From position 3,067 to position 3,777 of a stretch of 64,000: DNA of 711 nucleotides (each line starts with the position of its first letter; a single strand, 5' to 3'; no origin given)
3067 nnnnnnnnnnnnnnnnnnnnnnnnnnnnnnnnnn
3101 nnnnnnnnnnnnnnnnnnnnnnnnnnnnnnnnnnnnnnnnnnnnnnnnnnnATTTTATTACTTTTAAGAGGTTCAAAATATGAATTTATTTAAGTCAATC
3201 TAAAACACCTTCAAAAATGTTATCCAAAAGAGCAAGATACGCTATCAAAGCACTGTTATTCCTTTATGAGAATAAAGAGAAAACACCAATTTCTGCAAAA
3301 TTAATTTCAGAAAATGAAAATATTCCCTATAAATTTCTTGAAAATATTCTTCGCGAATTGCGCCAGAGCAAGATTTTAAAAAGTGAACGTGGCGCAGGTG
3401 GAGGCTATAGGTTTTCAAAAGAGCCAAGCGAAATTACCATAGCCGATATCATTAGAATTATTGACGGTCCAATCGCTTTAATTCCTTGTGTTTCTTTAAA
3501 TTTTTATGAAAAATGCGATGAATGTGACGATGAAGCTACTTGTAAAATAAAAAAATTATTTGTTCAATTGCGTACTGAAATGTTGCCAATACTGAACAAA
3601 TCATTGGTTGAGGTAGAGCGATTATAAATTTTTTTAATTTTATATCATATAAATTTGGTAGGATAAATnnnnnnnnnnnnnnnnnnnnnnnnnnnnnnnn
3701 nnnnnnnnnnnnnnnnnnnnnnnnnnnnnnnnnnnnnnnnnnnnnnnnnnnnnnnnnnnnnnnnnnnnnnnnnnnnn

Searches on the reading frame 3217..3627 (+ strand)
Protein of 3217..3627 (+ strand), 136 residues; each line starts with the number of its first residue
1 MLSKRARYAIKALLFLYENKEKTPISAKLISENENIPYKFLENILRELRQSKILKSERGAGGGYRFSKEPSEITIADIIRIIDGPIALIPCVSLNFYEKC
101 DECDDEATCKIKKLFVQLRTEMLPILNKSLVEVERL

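Call 3: search_protein_families(library=pfam, proteins=[window:3217-3627:+], max_evalue=0.01)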
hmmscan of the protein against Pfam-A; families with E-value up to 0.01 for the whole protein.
window:3217-3627:+ (136 aa): 2 families
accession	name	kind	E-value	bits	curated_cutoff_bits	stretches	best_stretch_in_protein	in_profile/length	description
PF02082.26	Rrf2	-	1.3e-34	119.7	30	1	2-128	1-123/132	Iron-dependent Transcriptional regulator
PF03444.21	HrcA_DNA-bdg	-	0.0019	18.3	21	1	1-65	1-64/79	Winged helix-turn-helix transcription repressor, HrcA DNA-binding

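Call 4: search_protein_families(library=ncbifam, proteins=[window:3217-3627:+], max_evalue=0.01)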
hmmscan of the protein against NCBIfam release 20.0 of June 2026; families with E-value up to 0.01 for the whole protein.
window:3217-3627:+ (136 aa): 8 families
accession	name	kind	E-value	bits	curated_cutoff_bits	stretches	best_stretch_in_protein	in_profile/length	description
TIGR00738.1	rrf2_super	superfamily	9.2e-31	106.5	73.3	1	1-128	2-124/132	Rrf2 family transcriptional regulator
NF047409.1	Cys_reg_CymR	equivalog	1.6e-21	76.9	195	1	2-90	3-91/139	cysteine metabolism transcriptional regulator CymR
TIGR02010.1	IscR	equivalog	1.9e-21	76.3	207.55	1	2-127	3-122/135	Fe-S cluster assembly transcriptional regulator IscR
TIGR02944.1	suf_reg_Xantho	equivalog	2.8e-18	66.6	110.65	1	2-128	4-124/130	SUF system Fe-S cluster assembly regulator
NF008110.0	PRK10857.1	equivalog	1.1e-13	51.3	275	1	2-103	3-104/164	Fe-S cluster assembly transcriptional regulator IscR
NF008886.0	PRK11920.1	equivalog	1.2e-10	41.3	193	1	2-101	3-100/153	iron-responsive transcriptional regulator RirA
NF008240.0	PRK11014.1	equivalog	8.4e-08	32.4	182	1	6-128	7-121/141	nitric oxide-sensing transcriptional repressor NsrR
NF041852.1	trans_reg_HypR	equivalog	0.00039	20.4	180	1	9-80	8-78/139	redox-sensitive transcriptional regulator HypR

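Call 51: find_related_loci(query=window:3217-3627:+, collection=genome_contigs, flank=8000)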
Query window:3217-3627:+ (136 aa) in genome_contigs; peptide patterns used: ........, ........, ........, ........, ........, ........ (x = any residue, [..] = any of these).
485 stretches matched a pattern; 90 encode a relative of the query (tblastn E <= 1e-3); the best 80 are kept; 80 distinct loci.
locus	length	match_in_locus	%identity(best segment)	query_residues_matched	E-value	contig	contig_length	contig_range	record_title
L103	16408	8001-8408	80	1-136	2e-71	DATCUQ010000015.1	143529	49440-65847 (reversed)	MAG TPA_asm: Lutibacter sp. isolate SMAG_U7362 k141_118822, whole genome shotgun sequence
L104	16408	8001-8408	76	1-136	2e-67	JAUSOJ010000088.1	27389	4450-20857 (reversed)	MAG: Lutibacter sp. isolate E21_concoct.bin.61 E21_k141_202094, whole genome shotgun sequence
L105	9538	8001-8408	76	1-136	2e-67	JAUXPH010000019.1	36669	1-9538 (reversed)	MAG: Lutibacter sp. isolate C10_metabat.bin.20 C10_k141_144571, whole genome shotgun sequence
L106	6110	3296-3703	76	1-136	4e-67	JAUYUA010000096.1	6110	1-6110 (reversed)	MAG: Lutibacter sp. isolate C8_metabat.bin.53 C8_k141_243713, whole genome shotgun sequence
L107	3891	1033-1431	74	1-133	4e-64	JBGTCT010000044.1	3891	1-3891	MAG: Aquaticitalea sp. isolate JTS-RE126 k141_6312179, whole genome shotgun sequence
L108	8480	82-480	73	1-133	6e-62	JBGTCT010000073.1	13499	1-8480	MAG: Aquaticitalea sp. isolate JTS-RE126 k141_5326984, whole genome shotgun sequence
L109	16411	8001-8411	69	1-136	4e-60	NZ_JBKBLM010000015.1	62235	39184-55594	MAG: Flavobacterium sp. isolate 21I_055.bin.20 NODE_264_length_62235_cov_9.677351, whole genome shotgun sequence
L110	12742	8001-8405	65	1-135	2e-59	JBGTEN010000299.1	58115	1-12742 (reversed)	MAG: Arenibacter sp. isolate JTS-RE168 k141_8116795, whole genome shotgun sequence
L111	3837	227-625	67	1-133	2e-58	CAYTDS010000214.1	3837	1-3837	MAG TPA_asm: uncultured Flavobacteriaceae bacterium isolate SRP072547_co1_35 genome assembly, contig: NODE_57551_length_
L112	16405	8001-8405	63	1-135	1e-56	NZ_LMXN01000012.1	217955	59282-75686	Algoriphagus resistens strain NH1 contig12, whole genome shotgun sequence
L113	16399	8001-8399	59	1-133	2e-51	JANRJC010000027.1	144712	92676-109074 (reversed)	MAG: Bacteroidia bacterium isolate bins.86 k141_4310604, whole genome shotgun sequence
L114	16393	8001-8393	54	1-131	9e-43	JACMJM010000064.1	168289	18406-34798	MAG: Sphingobacteriaceae bacterium isolate ES-bin-166 ES-bin-166-contig-k141_12504094, whole genome shotgun sequence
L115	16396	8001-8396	80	1-132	6e-69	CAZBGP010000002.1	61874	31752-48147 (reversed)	MAG TPA_asm: uncultured Lutibacter sp. isolate binchicken_co113_91 genome assembly, contig: NODE_518_length_61874_cov_4.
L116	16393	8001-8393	53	1-131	3e-41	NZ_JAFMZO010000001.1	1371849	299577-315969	Paradesertivirga mongoliensis strain KCTC 52859 NODE_1_length_1371849_cov_34.543821, whole genome shotgun sequence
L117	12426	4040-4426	50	1-129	3e-40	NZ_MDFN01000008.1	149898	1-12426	Arcticibacter eurypsychrophilus strain MJ9-5 contig8_scaffold8, whole genome shotgun sequence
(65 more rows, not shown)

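Call 54: search_protein_families(library=pfam, proteins=[L103:8557-9417:+, L103:9610-10728:+, L107:1521-2264:+, L109:8492-9997:+, L109:10011-10874:+, L110:8522-11074:+, L114:2785-3747:-, L104:6164-7915:+, L114:4329-6431:+, L103:6814-7665:-], max_evalue=0.0001)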
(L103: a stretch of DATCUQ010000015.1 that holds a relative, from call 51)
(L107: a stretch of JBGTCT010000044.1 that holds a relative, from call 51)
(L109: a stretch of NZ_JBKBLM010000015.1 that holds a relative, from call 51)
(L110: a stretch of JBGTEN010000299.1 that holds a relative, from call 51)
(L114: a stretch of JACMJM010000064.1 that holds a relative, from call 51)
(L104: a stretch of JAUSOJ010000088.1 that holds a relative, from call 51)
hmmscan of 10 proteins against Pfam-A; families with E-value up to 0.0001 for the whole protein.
L103:8557-9417:+ (286 aa): 1 family
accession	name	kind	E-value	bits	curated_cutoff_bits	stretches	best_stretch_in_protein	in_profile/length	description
PF01925.25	TauE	-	8.2e-33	114.5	32.6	1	47-278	2-235/237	Sulfite exporter TauE/SafE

L103:9610-10728:+ (372 aa): 2 families
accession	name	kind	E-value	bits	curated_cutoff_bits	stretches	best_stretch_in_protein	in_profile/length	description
PF07690.21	MFS_1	-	2e-41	142.5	33.4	2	1-227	14-242/347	Major Facilitator Superfamily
PF12832.13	MFS_1_like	-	1.2e-10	41.4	25.2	1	2-345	18-372/373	MFS_1 like family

L107:1521-2264:+ (247 aa): 1 family
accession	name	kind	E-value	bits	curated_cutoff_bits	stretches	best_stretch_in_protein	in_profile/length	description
PF10677.15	DUF2490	-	5.1e-32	111.5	29.8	1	35-224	3-184/186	Protein of unknown function (DUF2490)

L109:8492-9997:+ (501 aa): 1 family
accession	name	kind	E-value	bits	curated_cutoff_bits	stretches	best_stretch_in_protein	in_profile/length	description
PF13372.12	Alginate_exp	-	1.1e-92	311.3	25.2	1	75-472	2-386/395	Alginate export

L109:10011-10874:+ (287 aa): 1 family
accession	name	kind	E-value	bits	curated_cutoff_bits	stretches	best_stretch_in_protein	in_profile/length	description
PF01925.25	TauE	-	7.1e-35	121.2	32.6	1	47-279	2-236/237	Sulfite exporter TauE/SafE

L110:8522-11074:+ (850 aa): 4 families
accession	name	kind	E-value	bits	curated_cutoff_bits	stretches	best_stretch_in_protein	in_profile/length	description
PF00593.30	TonB_dep_Rec_b-barrel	-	2.1e-34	120.6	27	1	341-812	25-436/436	TonB dependent receptor-like, beta-barrel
PF07715.20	Plug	-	3.6e-17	63.3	23.9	1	117-226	2-107/107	TonB-dependent Receptor Plug Domain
PF13715.12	CarbopepD_reg_2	-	1.8e-16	60.4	32.2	1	25-108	1-88/88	CarboxypepD_reg-like domain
PF13620.12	CarboxypepD_reg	-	3.9e-08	34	32.3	1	25-85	2-65/82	Carboxypeptidase regulatory-like domain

L114:2785-3747:- (320 aa): 2 families
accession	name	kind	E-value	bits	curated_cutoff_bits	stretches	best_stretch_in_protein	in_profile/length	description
PF14226.12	DIOX_N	-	4.3e-25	89.1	27.3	1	6-123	1-113/117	non-haem dioxygenase in morphine synthesis N-terminal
PF03171.26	2OG-FeII_Oxy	-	5.9e-20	71.9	23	1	179-279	9-101/101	2OG-Fe(II) oxygenase superfamily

L104:6164-7915:+ (583 aa): 1 family
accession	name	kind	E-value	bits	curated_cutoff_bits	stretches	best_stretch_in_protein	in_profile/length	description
PF00246.29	Peptidase_M14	-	2.5e-10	40.9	21.6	1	48-183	3-136/286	Zinc carboxypeptidase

L114:4329-6431:+ (700 aa): 3 families
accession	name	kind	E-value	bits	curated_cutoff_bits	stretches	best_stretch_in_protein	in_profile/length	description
PF01077.27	NIR_SIR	-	6.2e-44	149.7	27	2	122-276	1-153/158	Nitrite and sulphite reductase 4Fe-4S domain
PF03460.22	NIR_SIR_ferr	-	7.2e-36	122.2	24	2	47-113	1-68/69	Nitrite/Sulfite reductase ferredoxin-like half domain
PF05168.19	HEPN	-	6.7e-06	26.7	22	1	586-675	4-87/117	HEPN domain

L103:6814-7665:- (283 aa): 1 family
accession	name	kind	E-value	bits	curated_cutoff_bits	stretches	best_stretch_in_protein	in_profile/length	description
PF03734.19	YkuD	-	7.9e-17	62.6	23.4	1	111-232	2-146/146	L,D-transpeptidase catalytic domain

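Call 62: search_protein_families(library=ncbifam, proteins=[L103:8557-9417:+, L107:2266-3291:+], max_evalue=0.00001)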
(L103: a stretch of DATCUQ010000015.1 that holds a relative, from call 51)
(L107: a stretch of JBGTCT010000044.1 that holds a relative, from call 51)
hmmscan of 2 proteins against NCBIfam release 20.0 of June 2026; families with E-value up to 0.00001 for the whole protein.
L103:8557-9417:+ (286 aa): 0 families

L107:2266-3291:+ (341 aa): 1 family
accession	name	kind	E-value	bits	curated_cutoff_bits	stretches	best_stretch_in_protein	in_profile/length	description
NF053884.1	SulfPermCysPBac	equivalog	9.7e-52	176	400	1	10-340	4-317/354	sulfate permease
